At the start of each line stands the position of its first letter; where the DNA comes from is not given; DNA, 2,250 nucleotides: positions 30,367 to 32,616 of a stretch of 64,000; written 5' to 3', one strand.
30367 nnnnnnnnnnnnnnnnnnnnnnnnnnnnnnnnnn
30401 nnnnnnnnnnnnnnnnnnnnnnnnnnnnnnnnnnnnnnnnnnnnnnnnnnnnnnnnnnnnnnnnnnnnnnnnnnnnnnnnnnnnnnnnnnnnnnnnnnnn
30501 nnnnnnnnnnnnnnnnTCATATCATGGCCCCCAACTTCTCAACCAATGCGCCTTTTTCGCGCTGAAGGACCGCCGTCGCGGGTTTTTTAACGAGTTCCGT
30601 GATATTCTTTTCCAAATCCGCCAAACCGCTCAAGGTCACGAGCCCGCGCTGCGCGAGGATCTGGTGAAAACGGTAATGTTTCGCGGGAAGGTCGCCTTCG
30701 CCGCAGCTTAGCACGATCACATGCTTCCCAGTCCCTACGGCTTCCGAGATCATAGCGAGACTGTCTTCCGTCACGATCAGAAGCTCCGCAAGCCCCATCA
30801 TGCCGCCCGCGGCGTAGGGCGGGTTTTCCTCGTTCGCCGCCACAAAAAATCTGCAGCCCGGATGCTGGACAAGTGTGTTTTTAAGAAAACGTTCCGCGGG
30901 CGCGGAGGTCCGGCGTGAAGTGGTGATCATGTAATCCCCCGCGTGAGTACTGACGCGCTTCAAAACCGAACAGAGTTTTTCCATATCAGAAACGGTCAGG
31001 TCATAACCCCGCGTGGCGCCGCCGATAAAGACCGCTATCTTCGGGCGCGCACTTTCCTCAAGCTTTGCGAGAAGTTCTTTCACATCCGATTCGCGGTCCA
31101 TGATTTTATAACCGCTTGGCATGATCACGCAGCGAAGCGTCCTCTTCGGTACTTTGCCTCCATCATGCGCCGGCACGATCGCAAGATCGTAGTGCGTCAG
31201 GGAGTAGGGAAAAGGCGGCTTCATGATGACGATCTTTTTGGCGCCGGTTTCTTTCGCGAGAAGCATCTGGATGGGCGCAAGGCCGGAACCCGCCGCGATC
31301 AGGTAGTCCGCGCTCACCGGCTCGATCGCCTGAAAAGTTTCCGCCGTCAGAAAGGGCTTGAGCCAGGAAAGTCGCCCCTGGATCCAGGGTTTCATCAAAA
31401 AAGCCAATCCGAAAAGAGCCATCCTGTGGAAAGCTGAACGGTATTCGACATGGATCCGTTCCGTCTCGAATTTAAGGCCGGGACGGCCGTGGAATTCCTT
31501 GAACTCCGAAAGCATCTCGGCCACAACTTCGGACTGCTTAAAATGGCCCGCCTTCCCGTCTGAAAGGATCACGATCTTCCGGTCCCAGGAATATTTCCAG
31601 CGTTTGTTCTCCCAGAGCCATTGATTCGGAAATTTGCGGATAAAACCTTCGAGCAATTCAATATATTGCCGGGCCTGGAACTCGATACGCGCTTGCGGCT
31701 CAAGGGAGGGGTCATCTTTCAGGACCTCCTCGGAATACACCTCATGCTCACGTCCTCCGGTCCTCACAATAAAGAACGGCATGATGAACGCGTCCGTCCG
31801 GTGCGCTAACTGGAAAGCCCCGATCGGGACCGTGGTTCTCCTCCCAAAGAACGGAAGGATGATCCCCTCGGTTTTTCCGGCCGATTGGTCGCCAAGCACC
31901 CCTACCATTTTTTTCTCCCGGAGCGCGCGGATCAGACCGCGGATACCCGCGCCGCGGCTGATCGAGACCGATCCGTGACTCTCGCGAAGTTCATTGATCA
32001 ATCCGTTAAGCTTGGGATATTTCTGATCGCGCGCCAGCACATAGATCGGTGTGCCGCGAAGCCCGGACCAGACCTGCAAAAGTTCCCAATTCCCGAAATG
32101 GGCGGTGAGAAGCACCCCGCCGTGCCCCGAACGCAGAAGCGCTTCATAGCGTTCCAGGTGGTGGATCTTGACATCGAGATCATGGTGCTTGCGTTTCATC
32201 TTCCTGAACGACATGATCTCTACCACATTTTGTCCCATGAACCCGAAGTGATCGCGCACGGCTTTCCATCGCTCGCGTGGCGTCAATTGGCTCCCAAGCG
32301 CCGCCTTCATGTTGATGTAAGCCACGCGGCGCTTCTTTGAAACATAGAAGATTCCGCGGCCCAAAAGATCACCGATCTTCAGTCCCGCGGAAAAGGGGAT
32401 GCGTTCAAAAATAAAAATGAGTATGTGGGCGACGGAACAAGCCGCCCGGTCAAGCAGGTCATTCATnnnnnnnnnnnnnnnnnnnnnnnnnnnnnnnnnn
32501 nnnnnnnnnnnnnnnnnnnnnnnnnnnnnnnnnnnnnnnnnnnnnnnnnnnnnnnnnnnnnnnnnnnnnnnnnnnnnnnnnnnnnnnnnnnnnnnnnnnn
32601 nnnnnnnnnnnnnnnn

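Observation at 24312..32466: Expanded LPS inner-core module: four tandem GT9 paralogs, a GT4-GT9 fusion and an LpxL-DUF1022 fusion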

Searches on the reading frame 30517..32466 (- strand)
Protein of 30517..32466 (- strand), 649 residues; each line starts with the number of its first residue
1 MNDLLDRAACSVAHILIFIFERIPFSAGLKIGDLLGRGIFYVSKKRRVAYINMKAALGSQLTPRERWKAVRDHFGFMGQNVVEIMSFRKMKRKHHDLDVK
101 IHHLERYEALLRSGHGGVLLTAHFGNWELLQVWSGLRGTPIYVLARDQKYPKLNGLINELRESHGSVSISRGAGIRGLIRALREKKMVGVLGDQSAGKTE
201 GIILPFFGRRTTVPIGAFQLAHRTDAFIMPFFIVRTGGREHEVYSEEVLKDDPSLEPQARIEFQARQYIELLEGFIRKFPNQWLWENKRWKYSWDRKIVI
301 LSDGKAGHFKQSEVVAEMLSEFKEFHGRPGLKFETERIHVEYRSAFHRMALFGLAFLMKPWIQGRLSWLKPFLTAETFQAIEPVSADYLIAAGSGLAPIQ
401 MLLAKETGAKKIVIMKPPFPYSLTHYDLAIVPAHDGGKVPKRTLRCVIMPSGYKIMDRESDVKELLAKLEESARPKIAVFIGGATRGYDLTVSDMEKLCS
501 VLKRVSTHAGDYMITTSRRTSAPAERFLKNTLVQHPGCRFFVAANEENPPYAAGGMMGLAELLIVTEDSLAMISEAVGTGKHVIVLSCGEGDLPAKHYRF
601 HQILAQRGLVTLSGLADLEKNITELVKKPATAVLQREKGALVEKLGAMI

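Call 3: search_protein_families(library=pfam, proteins=[window:30517-32466:-], max_evalue=0.01)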
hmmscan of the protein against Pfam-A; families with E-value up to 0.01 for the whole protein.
window:30517-32466:- (649 aa): 2 families
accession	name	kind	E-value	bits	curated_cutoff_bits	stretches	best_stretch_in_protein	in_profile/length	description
PF06258.17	Mito_fiss_Elm1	-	1.9e-42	145.9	27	1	306-611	1-276/304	Mitochondrial fission ELM1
PF03279.18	Lip_A_acyltrans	-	2.7e-42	145.4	22.3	1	11-291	17-294/295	Bacterial lipid A biosynthesis acyltransferase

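Call 4: search_protein_families(library=ncbifam, proteins=[window:30517-32466:-], max_evalue=0.01)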
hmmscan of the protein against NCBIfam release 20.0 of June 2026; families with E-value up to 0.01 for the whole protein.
window:30517-32466:- (649 aa): 17 families
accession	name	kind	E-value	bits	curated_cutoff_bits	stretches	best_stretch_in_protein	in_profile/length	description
NF006270.0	PRK08419.1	equivalog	4.7e-37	127.9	248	1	9-293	6-291/298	lipid A biosynthesis lauroyl acyltransferase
NF006487.0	PRK08905.1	equivalog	2.6e-28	98.9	281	1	15-292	5-275/290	lysophospholipid acyltransferase family protein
NF005120.0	PRK06553.1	equivalog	3.1e-25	89.1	273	1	9-291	23-307/308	lipid A biosynthesis lauroyl acyltransferase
TIGR02207.1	lipid_A_htrB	subfamily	1.6e-21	77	297.8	1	16-293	21-294/303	LpxL/LpxP family Kdo(2)-lipid IV(A) lauroyl/palmitoleoyl acyltransferase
NF006432.0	PRK08706.1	equivalog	1.8e-21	76.7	384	1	13-292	4-280/289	lipid A biosynthesis lauroyl acyltransferase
NF004191.0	PRK05646.1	equivalog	1.3e-20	73.8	491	1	16-292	24-297/310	lipid A biosynthesis lauroyl acyltransferase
NF004569.0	PRK05906.1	equivalog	3.2e-19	69.1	439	1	106-294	131-316/454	lipid A biosynthesis lauroyl acyltransferase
NF005399.0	PRK06946.1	subfamily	1.4e-18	67.2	343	1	7-292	4-285/294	lipid A biosynthesis lauroyl acyltransferase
NF006507.0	PRK08943.1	subfamily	6.9e-18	64.8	337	1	16-286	33-300/322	lipid A biosynthesis (KDO)2-(lauroyl)-lipid IVA acyltransferase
NF006438.0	PRK08734.1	equivalog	1.6e-17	63.5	363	1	43-291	41-286/305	lauroyl acyltransferase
NF004190.0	PRK05645.1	equivalog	2.2e-17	63.1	377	1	18-292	14-286/295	lysophospholipid acyltransferase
NF005150.0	PRK06628.1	equivalog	3.6e-17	62.7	350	1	38-291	42-289/290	lipid A biosynthesis lauroyl acyltransferase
NF005919.0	PRK07920.1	equivalog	1.4e-16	60.4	209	1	83-284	85-287/311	phosphatidylinositol mannoside acyltransferase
NF006437.0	PRK08733.1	equivalog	1.4e-15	57.3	540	1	14-293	25-297/306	LpxL/LpxP family Kdo(2)-lipid IV(A) lauroyl/palmitoleoyl acyltransferase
NF005340.0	PRK06860.1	subfamily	4.1e-15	55.7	398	1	15-292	27-299/309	lipid A biosynthesis lauroyl acyltransferase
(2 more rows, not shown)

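Call 11: find_homologous_proteins(query=window:30520-32466:-)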
Query window:30520-32466:- (649 aa): 207 proteins with E <= 0.001 among 8000 candidates; the best 120 are listed.
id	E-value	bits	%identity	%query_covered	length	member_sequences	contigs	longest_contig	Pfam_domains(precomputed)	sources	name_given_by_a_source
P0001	0.0e+0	1277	85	100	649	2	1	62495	PF06258.18,PF03279.19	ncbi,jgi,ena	ncbi:MAG: ELM1/GtrOC1 family putative glycosyltransferase [Candidatus Omnitrophota bacterium]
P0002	0.0e+0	1266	84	100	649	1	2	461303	PF06258.18,PF03279.19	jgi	jgi:KDO2-lipid IV(A) lauroyltransferase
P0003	0.0e+0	1258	84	100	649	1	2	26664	PF06258.18,PF03279.19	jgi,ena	-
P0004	0.0e+0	1257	83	100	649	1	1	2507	PF06258.18,PF03279.19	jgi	jgi:KDO2-lipid IV(A) lauroyltransferase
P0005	0.0e+0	1252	84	100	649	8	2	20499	PF06258.18,PF03279.19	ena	-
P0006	0.0e+0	1248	83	100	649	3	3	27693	PF06258.18,PF03279.19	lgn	-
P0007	0.0e+0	1238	82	100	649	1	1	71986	PF06258.18,PF03279.19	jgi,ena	-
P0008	0.0e+0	1236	82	100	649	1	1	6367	PF06258.18,PF03279.19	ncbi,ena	-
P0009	0.0e+0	1235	82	100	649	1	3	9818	PF06258.18,PF03279.19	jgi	jgi:KDO2-lipid IV(A) lauroyltransferase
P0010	0.0e+0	1234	83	100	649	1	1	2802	PF06258.18,PF03279.19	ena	-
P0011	0.0e+0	1232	82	100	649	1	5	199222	PF06258.18,PF03279.19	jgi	jgi:Kdo2-lipid IVA lauroyltransferase/acyltransferase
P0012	0.0e+0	1232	81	100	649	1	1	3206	PF06258.18,PF03279.19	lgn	-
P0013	0.0e+0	1230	82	100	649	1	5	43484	PF06258.18,PF03279.19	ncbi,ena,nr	ncbi:MAG: hypothetical protein A2351_04430 [Omnitrophica bacterium RIFOXYB12_FULL_50_7]|nr:MAG: hypo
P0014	0.0e+0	1229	83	100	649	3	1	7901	PF06258.18,PF03279.19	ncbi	-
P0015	0.0e+0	1228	82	100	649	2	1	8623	PF06258.18,PF03279.19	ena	-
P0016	0.0e+0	1228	82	100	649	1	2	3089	PF06258.18,PF03279.19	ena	-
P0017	0.0e+0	1225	82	100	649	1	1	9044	PF06258.18,PF03279.19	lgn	-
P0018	0.0e+0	1219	82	100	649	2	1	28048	PF06258.18,PF03279.19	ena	-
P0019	0.0e+0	1218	81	100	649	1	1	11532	PF06258.18,PF03279.19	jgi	jgi:KDO2-lipid IV(A) lauroyltransferase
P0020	0.0e+0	1216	82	100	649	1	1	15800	PF06258.18,PF03279.19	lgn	-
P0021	0.0e+0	1216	81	100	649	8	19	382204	PF06258.18,PF03279.19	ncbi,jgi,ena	-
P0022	0.0e+0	1215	81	100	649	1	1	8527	PF06258.18,PF03279.19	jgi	jgi:KDO2-lipid IV(A) lauroyltransferase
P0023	0.0e+0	1215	81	100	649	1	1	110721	PF06258.18,PF03279.19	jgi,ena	-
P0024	0.0e+0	1213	81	100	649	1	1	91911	PF06258.18,PF03279.19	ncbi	ncbi:MAG: ELM1/GtrOC1 family putative glycosyltransferase [Candidatus Omnitrophota bacterium]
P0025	0.0e+0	1209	81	100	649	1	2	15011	PF06258.18,PF03279.19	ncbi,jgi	jgi:KDO2-lipid IV(A) lauroyltransferase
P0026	0.0e+0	1199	81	100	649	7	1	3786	PF06258.18,PF03279.19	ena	-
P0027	0.0e+0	1199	80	100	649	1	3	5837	PF06258.18,PF03279.19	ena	-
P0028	0.0e+0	1195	80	100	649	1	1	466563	PF06258.18,PF03279.19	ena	-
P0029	0.0e+0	1195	79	100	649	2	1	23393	PF06258.18,PF03279.19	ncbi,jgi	ncbi:MAG: ELM1/GtrOC1 family putative glycosyltransferase [Candidatus Omnitrophota bacterium]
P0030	0.0e+0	1193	80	100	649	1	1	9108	PF06258.18,PF03279.19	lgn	-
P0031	0.0e+0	1191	80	100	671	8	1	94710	PF06258.18,PF03279.19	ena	-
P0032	0.0e+0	1189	80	100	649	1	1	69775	PF06258.18,PF03279.19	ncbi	ncbi:MAG: ELM1/GtrOC1 family putative glycosyltransferase [Candidatus Omnitrophota bacterium]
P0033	0.0e+0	1184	79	100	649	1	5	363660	PF06258.18,PF03279.19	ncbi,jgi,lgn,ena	jgi:KDO2-lipid IV(A) lauroyltransferase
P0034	0.0e+0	1183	80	100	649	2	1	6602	PF06258.18,PF03279.19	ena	-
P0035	0.0e+0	1181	79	100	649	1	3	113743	PF06258.18,PF03279.19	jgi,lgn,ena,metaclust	metaclust:\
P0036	0.0e+0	1177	79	100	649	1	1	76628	PF06258.18,PF03279.19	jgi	jgi:KDO2-lipid IV(A) lauroyltransferase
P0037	0.0e+0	1166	78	100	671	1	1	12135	PF06258.18,PF03279.19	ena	-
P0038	0.0e+0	1164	82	95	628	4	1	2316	PF06258.18,PF03279.19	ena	-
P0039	0.0e+0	1159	78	100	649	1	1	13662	PF06258.18,PF03279.19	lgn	-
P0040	0.0e+0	1149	76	100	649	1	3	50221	PF06258.18,PF03279.19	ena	-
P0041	0.0e+0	1138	81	94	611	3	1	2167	PF06258.18,PF03279.19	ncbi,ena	-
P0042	0.0e+0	1122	77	100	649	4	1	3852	PF06258.18,PF03279.19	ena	-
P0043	0.0e+0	1089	73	100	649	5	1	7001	PF06258.18,PF03279.19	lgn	-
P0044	0.0e+0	1080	71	100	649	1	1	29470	PF06258.18,PF03279.19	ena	-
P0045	0.0e+0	1067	70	100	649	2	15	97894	PF06258.18,PF03279.19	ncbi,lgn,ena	-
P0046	0.0e+0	1067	69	100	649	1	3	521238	PF06258.18,PF03279.19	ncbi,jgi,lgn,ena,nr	ncbi:MAG TPA: ELM1/GtrOC1 family putative glycosyltransferase [Candidatus Omnitrophota bacterium]|nr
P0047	0.0e+0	1065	71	99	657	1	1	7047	PF06258.18,PF03279.19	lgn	-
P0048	0.0e+0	1065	71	100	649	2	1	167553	PF06258.18,PF03279.19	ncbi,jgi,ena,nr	ncbi:MAG TPA: ELM1/GtrOC1 family putative glycosyltransferase [Candidatus Omnitrophota bacterium]|nr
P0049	0.0e+0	1050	71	100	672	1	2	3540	PF06258.18,PF03279.19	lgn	-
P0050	0.0e+0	1048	70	100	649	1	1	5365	PF06258.18,PF03279.19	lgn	-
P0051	0.0e+0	1043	68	100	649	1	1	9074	PF06258.18,PF03279.19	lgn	-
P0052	0.0e+0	1041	81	85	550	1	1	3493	PF06258.18,PF03279.19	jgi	jgi:KDO2-lipid IV(A) lauroyltransferase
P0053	0.0e+0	1032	69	100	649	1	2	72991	PF06258.18,PF03279.19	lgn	-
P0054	0.0e+0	1024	69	100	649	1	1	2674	PF06258.18,PF03279.19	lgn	-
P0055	0.0e+0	1013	66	100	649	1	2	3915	PF06258.18,PF03279.19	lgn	-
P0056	4.2e-298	1008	68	100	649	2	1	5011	PF06258.18,PF03279.19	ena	-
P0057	4.1e-296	1002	67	100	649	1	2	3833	PF06258.18,PF03279.19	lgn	-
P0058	1.2e-292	990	65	100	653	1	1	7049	PF06258.18,PF03279.19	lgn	-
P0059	3.5e-291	985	63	100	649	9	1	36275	PF06258.18,PF03279.19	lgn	-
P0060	2.0e-285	966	65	100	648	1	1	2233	PF06258.18,PF03279.19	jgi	jgi:KDO2-lipid IV(A) lauroyltransferase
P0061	8.7e-285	964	64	100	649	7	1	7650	PF06258.18,PF03279.19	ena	-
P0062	7.1e-277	938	63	100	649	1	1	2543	PF06258.18,PF03279.19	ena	-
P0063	1.6e-260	884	59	100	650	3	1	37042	PF06258.18,PF03279.19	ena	-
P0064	6.3e-260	882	83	71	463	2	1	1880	PF06258.18,PF03279.19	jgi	jgi:hypothetical protein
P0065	7.3e-259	879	71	82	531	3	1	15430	PF06258.18,PF03279.19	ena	-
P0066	3.8e-246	837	82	69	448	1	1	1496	PF06258.18,PF03279.19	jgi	jgi:hypothetical protein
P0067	4.0e-242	823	84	65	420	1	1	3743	PF03279.19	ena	-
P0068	1.8e-228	778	54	100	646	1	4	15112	PF06258.18,PF03279.19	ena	-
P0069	5.5e-218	744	52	100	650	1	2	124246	PF06258.18,PF03279.19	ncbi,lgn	-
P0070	4.1e-214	731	63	78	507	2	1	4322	PF06258.18,PF03279.19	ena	-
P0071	8.5e-209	713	80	61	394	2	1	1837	PF06258.18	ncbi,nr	ncbi:MAG: mitochondrial fission ELM1 family protein, partial [Candidatus Omnitrophica bacterium]|nr:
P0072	8.2e-201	687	50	99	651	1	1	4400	PF06258.18,PF03279.19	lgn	-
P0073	7.9e-194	664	48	99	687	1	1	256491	PF06258.18,PF03279.19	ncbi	-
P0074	2.9e-193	662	48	99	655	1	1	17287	PF06258.18,PF03279.19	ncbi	-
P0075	2.5e-192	659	48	99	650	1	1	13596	PF06258.18,PF03279.19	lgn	-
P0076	3.0e-190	652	46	100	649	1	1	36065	PF06258.18,PF03279.19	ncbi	-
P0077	7.5e-188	644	47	97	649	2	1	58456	PF06258.18,PF03279.19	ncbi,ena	-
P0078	1.4e-187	643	48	98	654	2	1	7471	PF06258.18,PF03279.19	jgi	-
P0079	5.6e-186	638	45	100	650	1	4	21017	PF06258.18,PF03279.19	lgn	-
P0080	1.2e-185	637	45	99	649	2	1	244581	PF06258.18,PF03279.19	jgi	-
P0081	1.5e-185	636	46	99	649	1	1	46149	PF06258.18,PF03279.19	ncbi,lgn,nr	ncbi:MAG: mitochondrial fission ELM1 family protein [Candidatus Omnitrophica bacterium]|nr:mitochond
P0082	8.2e-185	634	45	99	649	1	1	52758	PF06258.18,PF03279.19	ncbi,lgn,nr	ncbi:MAG: mitochondrial fission ELM1 family protein [Candidatus Omnitrophica bacterium]|nr:mitochond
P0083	1.2e-184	633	44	100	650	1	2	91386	PF06258.18,PF03279.19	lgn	-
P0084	1.0e-180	620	46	97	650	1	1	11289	PF06258.18,PF03279.19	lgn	-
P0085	2.4e-180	619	45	100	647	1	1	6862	PF06258.18,PF03279.19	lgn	-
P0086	3.4e-180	619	46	97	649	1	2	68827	PF06258.18,PF03279.19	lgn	-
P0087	3.2e-179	615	44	100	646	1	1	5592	PF06258.18,PF03279.19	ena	-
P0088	3.9e-179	615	45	100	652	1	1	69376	PF06258.18,PF03279.19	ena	-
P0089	6.0e-177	608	45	100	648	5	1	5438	PF06258.18,PF03279.19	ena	-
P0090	1.4e-176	607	45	100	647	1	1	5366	PF06258.18,PF03279.19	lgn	-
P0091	3.4e-176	605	45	98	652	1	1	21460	PF06258.18,PF03279.19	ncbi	-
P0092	4.1e-176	605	45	100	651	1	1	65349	PF06258.18,PF03279.19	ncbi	-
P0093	8.4e-176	604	45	98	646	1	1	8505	PF06258.18,PF03279.19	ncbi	-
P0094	1.5e-175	603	44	100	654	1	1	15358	PF06258.18,PF03279.19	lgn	-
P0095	8.1e-175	601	45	94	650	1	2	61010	PF06258.18,PF03279.19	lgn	-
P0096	2.0e-172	593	45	97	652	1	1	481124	PF06258.18,PF03279.19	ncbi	-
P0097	3.1e-172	592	44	100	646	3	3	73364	PF06258.18,PF03279.19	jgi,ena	-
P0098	1.7e-171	590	44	96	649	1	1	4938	PF06258.18,PF03279.19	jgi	jgi:KDO2-lipid IV(A) lauroyltransferase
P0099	4.8e-171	588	44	100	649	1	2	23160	PF06258.18,PF03279.19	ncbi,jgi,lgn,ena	-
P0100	5.9e-171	588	45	93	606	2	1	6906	PF06258.18,PF03279.19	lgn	-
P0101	7.0e-171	588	43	100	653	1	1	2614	PF06258.18,PF03279.19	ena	-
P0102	1.3e-170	587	43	100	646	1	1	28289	PF06258.18,PF03279.19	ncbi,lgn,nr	ncbi:MAG: mitochondrial fission ELM1 family protein [Candidatus Omnitrophica bacterium]|nr:mitochond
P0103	1.6e-170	587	45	96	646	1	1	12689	PF06258.18,PF03279.19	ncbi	-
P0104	1.7e-170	587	44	97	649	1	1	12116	PF06258.18,PF03279.19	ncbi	-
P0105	3.4e-170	586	43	100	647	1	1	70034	PF06258.18,PF03279.19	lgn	-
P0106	1.1e-169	584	44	98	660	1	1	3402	PF06258.18,PF03279.19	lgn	-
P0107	1.2e-169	584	43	100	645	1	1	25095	PF06258.18,PF03279.19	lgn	-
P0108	5.3e-169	582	44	100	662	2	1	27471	PF06258.18,PF03279.19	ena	-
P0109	6.1e-169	582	44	98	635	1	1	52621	PF06258.18,PF03279.19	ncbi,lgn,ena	-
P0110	7.3e-169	581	45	97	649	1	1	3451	PF06258.18,PF03279.19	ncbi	-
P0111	7.6e-169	581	44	94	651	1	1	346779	PF06258.18,PF03279.19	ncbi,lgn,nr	ncbi:MAG: ELM1/GtrOC1 family putative glycosyltransferase [Candidatus Omnitrophota bacterium]|nr:ELM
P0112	1.4e-168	580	45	95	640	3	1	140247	PF06258.18,PF03279.19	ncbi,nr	ncbi:MAG TPA: ELM1/GtrOC1 family putative glycosyltransferase [Verrucomicrobiae bacterium]|nr:ELM1/G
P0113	1.2e-166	574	42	100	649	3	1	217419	PF06258.18,PF03279.19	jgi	jgi:KDO2-lipid IV(A) lauroyltransferase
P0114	8.3e-166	571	43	94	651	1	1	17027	PF06258.18,PF03279.19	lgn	-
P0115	2.7e-165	569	43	100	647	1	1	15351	PF06258.18,PF03279.19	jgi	jgi:KDO2-lipid IV(A) lauroyltransferase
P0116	9.0e-165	568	43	98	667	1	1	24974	PF06258.18,PF03279.19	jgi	-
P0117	1.3e-164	567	42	100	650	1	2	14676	PF06258.18,PF03279.19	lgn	-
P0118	6.4e-163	562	41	100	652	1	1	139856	PF06258.18,PF03279.19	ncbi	-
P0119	1.8e-162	560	42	99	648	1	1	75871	PF06258.18,PF03279.19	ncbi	-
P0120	8.4e-162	558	42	100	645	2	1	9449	PF06258.18,PF03279.19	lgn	-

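Call 28: find_related_loci(query=A1, collection=genome_contigs, flank=10000)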
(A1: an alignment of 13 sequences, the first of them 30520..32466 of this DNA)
Query A1 (649 aa) in genome_contigs; peptide patterns used: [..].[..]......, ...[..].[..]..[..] (x = any residue, [..] = any of these).
600 stretches matched a pattern (row limit reached: there are more); 585 encode a relative of the query (tblastn E <= 1e-3); the best 80 are kept; 80 distinct loci.
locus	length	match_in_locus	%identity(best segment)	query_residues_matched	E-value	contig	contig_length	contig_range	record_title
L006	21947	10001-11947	82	1-649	0e+0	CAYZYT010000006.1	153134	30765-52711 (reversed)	MAG TPA_asm: uncultured bacterium isolate SRP272421_co2_334 genome assembly, contig: NODE_54_length_153134_cov_13.195657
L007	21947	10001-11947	81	1-649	0e+0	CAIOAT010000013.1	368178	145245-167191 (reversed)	MAG: Candidatus Omnitrophica bacterium isolate AM-2014-D6_bin-627 genome assembly, contig: bin-627:13/50, whole genome s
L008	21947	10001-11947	79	1-649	0e+0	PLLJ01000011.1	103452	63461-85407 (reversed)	MAG: Candidatus Omnitrophota bacterium isolate fen_1321 73.20120800_E3X.43_contig_202, whole genome shotgun sequence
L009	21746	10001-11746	34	4-586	1e-110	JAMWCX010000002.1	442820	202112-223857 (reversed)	MAG: Candidatus Omnitrophota bacterium isolate QZM4_2.bins.201.Tibet NODE_15_length_442820_cov_4.423451, whole genome sh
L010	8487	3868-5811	33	4-649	1e-103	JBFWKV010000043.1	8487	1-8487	MAG: Candidatus Omnitrophota bacterium isolate CA_2019_NHSR_50 NODE_17389_length_8487_cov_3.077751_NHSR, whole genome sh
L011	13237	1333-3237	32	3-638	1e-101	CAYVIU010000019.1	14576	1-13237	MAG TPA_asm: uncultured Planctomycetia bacterium isolate SRP077602_co2_161 genome assembly, contig: NODE_6207_length_145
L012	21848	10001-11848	33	2-612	3e-101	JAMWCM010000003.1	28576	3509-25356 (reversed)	MAG: Candidatus Omnitrophota bacterium isolate QZM4_1.bins.105.Tibet NODE_4003_length_28576_cov_3.537453, whole genome s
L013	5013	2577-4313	33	23-599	2e-97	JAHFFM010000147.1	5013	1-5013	MAG: Candidatus Omnitrophota bacterium isolate nzgw292 NODE_39146_length_5014_cov_3.534437, whole genome shotgun sequenc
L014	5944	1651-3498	33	18-633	1e-91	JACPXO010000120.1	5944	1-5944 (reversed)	MAG: Candidatus Omnitrophota bacterium isolate NC_groundwater_839_Pr1_B-0.1um_55_15 Montesol18_Bp1_scaffold_960311, whol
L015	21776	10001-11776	33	10-597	9e-91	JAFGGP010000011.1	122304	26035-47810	MAG: Candidatus Omnitrophota bacterium isolate Zod_Metabat.1390 k87_2830285, whole genome shotgun sequence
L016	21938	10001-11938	31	11-633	3e-88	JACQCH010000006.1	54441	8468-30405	MAG: Candidatus Omnitrophota bacterium isolate NC_groundwater_963_Pr1_S-0.2um_59_43 Montesol18-Sp2_coassembly_scaffold_1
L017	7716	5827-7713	30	3-632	6e-88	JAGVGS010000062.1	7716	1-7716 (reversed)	MAG: Candidatus Omnitrophota bacterium isolate DeMMO2_33 c_000000068670, whole genome shotgun sequence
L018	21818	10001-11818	32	24-631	1e-86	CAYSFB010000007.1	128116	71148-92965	MAG TPA_asm: uncultured Planctomycetia bacterium isolate SRP292972_co1_54 genome assembly, contig: NODE_155_length_12811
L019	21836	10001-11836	32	39-629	9e-86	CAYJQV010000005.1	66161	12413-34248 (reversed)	MAG TPA_asm: uncultured Planctomycetia bacterium isolate ERP125453_co1_223 genome assembly, contig: NODE_255_length_6616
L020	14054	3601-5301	28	14-606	2e-60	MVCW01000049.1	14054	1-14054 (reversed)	MAG: Candidatus Omnitrophica bacterium 4484_171 ex4484_171_scaffold_7174, whole genome shotgun sequence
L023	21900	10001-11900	33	19-626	9e-73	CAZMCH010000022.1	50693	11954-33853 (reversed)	MAG TPA_asm: uncultured bacterium isolate binchicken_co274_484 genome assembly, contig: NODE_1758_length_50693_cov_5.591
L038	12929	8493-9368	29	5-291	9e-38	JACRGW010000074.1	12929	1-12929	MAG: Nitrospirae bacterium isolate NC_groundwater_1761_Pr3_B-0.1um_42_9 SR-2_scaffold_141_1523315, whole genome shotgun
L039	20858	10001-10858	31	6-291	1e-37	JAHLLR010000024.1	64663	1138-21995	MAG: Deltaproteobacteria bacterium isolate MAG100 NODE_1234_length_64663_cov_19.320827, whole genome shotgun sequence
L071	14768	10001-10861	31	1-291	6e-32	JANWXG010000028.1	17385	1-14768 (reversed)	MAG: bacterium isolate SKYG40 NODE_28_length_17385_cov_10.779986, whole genome shotgun sequence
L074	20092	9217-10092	28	6-291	1e-31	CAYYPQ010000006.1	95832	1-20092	MAG TPA_asm: uncultured Desulfobacteraceae bacterium isolate binchicken_co129_900 genome assembly, contig: NODE_356_leng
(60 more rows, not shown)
